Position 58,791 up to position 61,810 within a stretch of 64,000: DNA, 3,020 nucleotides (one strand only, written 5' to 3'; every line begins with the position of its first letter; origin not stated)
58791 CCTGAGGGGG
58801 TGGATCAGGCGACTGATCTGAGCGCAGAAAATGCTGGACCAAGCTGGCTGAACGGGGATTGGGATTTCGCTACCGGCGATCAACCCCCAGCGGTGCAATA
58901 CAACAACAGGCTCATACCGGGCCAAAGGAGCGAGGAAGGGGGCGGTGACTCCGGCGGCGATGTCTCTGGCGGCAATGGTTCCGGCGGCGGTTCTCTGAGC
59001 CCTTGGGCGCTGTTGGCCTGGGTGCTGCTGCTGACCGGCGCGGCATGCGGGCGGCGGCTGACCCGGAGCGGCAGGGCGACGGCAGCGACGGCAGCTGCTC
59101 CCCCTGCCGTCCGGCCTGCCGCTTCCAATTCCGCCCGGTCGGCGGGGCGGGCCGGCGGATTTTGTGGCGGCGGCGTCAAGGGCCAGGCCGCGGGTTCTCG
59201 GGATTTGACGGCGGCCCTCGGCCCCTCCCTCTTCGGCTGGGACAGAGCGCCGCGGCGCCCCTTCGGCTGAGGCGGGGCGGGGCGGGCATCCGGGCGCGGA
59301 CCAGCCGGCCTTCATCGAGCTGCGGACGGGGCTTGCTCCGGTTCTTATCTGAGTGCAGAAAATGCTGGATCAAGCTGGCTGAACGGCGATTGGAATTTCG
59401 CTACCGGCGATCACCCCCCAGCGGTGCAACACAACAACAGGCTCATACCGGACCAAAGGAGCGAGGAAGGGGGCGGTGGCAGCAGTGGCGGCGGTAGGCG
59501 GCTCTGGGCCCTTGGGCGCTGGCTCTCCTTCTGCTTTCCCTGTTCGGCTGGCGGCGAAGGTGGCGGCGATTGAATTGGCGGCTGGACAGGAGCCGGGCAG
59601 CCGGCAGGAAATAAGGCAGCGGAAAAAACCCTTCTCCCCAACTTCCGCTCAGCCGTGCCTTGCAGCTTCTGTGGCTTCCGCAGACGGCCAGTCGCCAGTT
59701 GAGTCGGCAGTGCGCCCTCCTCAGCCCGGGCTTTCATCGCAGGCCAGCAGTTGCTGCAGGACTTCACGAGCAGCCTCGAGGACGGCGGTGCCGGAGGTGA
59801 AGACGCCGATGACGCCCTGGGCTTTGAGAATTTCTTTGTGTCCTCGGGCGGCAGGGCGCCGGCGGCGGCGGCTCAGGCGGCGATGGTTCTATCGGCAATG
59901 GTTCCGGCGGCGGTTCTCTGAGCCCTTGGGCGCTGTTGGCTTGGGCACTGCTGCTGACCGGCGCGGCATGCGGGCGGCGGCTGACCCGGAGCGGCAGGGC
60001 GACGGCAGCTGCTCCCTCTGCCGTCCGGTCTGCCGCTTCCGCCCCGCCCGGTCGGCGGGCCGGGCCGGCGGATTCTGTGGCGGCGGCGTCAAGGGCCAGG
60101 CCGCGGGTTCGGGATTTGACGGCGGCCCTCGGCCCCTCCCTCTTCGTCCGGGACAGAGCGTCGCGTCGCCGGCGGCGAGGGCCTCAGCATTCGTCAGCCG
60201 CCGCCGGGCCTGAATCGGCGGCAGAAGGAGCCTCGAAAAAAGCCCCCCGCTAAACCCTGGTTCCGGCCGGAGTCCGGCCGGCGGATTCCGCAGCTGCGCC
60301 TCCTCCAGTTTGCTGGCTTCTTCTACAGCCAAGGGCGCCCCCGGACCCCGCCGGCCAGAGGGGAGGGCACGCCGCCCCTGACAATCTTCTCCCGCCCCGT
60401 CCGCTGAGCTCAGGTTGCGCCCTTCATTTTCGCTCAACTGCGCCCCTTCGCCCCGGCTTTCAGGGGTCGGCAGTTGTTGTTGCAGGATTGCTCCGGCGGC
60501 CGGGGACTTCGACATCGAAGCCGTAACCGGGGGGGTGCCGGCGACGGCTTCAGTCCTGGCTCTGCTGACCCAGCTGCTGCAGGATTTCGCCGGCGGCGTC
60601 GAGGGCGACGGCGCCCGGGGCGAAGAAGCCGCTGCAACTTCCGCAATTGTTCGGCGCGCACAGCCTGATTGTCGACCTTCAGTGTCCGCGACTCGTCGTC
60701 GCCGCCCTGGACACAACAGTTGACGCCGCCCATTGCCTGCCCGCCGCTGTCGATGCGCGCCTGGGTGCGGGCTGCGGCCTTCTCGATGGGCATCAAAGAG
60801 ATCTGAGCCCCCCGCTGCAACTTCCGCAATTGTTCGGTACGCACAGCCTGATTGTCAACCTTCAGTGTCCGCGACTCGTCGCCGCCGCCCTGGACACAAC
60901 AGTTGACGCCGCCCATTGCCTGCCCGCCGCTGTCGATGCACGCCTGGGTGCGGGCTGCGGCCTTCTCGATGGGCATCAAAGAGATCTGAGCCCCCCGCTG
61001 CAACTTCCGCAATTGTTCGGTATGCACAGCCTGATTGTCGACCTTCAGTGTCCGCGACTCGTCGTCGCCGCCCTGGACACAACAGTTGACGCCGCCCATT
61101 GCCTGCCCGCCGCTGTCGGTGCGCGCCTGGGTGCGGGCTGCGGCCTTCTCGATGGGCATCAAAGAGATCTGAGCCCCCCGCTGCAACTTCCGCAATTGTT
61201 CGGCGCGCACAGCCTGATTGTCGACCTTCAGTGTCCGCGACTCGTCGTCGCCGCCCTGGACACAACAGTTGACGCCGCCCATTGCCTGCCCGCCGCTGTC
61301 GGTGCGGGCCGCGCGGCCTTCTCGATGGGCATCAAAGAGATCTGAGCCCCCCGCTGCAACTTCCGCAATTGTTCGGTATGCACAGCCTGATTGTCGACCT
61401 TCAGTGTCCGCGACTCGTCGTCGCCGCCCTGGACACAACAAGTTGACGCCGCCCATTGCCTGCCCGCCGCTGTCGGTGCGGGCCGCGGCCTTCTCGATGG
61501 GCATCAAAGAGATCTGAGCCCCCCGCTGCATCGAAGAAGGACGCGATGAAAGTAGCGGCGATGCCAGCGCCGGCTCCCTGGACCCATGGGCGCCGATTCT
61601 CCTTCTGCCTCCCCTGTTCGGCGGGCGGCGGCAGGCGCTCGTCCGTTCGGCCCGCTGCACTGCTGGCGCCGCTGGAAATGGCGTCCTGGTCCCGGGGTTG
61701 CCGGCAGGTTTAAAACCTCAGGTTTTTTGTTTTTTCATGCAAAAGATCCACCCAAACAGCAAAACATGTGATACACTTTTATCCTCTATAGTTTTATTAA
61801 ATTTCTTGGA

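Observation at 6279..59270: Locus of giant modular secreted proteins (~10.5k and 6.3k aa): dockerin/EF-hand-like motif, beta-helix/GLUG repeats, Ig-like module, then cadherin-like arrays and a C-terminal anchor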

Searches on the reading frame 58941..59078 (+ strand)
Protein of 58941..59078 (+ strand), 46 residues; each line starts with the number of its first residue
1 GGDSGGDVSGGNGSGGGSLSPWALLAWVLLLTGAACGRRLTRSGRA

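Call 42: search_protein_families(library=ncbifam, proteins=[window:58941-59078:+], max_evalue=10)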
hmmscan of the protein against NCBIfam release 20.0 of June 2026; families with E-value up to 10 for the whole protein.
seq(46 aa): 2 families
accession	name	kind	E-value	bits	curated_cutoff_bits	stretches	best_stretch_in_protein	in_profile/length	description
TIGR03501.1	GlyGly_CTERM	domain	0.2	12.5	15.5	0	15-26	1-12/22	GlyGly-CTERM sorting domain-containing protein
NF038115.1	SVAGG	subfamily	0.21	10.5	150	1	9-30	379-400/407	SVAGG family GlyGly-CTERM protein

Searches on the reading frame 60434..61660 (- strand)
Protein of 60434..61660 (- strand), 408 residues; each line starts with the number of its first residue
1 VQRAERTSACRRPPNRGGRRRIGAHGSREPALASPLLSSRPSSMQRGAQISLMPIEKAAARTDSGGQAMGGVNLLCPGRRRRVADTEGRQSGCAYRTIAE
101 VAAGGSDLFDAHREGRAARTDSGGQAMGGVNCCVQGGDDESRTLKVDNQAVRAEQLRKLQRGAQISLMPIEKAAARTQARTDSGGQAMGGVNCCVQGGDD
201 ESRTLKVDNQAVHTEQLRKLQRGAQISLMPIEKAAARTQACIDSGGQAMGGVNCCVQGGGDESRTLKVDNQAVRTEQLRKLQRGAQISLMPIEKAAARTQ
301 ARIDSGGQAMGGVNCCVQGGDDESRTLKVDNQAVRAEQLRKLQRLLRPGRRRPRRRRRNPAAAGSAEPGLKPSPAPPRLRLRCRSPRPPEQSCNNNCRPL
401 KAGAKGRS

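Call 6: search_protein_families(library=pfam, proteins=[window:60434-61660:-], max_evalue=0.01)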
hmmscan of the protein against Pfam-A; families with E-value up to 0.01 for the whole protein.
window:60434-61660:- (408 aa): 4 families
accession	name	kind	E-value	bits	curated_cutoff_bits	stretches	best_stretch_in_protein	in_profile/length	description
PF01642.28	MM_CoA_mutase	-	1.7e-11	43.8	22.1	1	291-347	409-465/512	Methylmalonyl-CoA mutase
PF00227.31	Proteasome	-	6.7e-05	23.1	22.4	0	155-202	69-116/189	Proteasome subunit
PF22287.2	TraI-like_C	-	8.2e-05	22.9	28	0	277-306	44-73/85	TraI-like C-terminal domain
PF01274.28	MS_TIM-barrel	-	0.0056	16.2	26.4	0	123-166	162-204/248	Malate synthase, TIM barrel domain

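Call 13: search_protein_families(library=ncbifam, proteins=[window:60434-61660:-], max_evalue=0.1)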
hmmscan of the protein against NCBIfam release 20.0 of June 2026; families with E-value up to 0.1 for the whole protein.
window:60434-61660:- (408 aa): 5 families
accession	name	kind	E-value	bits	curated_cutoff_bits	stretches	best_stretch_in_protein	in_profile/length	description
NF006944.0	PRK09426.1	equivalog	7.5e-36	123.3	876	4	289-345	440-496/721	methylmalonyl-CoA mutase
TIGR00641.1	acid_CoA_mut_N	subfamily_domain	1.5e-29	102.7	303.8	4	290-350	412-471/528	methylmalonyl-CoA mutase N-terminal domain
NF033420.0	T6SS_PAAR_dom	equivalog_domain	0.01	15.9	124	0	210-253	48-90/94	type VI secretion system PAAR protein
NF003950.0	PRK05450.1-3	subfamily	0.02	14.3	234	0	213-235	203-225/248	3-deoxy-manno-octulosonate cytidylyltransferase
TIGR00977.1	citramal_synth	equivalog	0.026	12.8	450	0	227-285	216-271/526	citramalate synthase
